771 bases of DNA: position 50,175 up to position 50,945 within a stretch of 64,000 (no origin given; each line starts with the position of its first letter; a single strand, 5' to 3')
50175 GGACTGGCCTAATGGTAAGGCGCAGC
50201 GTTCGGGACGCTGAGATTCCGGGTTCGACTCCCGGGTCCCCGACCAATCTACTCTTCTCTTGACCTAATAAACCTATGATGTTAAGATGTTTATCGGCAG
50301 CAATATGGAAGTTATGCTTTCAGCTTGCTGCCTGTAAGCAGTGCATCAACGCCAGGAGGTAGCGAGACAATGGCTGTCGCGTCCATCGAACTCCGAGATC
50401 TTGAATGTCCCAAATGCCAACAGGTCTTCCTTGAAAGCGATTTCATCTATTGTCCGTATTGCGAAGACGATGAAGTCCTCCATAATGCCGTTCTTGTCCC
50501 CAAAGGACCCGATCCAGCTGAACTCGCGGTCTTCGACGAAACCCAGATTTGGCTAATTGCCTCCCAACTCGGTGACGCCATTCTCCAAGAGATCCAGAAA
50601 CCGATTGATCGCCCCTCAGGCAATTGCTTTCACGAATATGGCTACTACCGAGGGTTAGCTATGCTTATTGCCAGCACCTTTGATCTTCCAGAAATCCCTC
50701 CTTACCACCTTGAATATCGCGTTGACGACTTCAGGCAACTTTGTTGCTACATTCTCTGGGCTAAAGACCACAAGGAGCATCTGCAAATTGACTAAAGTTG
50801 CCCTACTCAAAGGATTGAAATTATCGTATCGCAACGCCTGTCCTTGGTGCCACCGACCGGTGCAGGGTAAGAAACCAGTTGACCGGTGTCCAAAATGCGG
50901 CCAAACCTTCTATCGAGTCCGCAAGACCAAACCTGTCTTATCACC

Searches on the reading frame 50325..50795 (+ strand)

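Call 4: search_protein_families(library=pfam, proteins=[window:50325-50795:+], max_evalue=0.01)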
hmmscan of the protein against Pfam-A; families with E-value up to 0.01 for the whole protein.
window:50325-50795:+ (156 aa): 1 family
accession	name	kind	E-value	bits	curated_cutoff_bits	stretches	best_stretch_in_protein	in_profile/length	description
PF13248.11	Zn_ribbon_3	-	0.0016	18.3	27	1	27-47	4-23/26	zinc-ribbon domain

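Call 5: search_protein_families(library=ncbifam, proteins=[window:50325-50795:+], max_evalue=0.01)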
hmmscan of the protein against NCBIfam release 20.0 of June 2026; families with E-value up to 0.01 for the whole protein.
window:50325-50795:+ (156 aa): 0 families
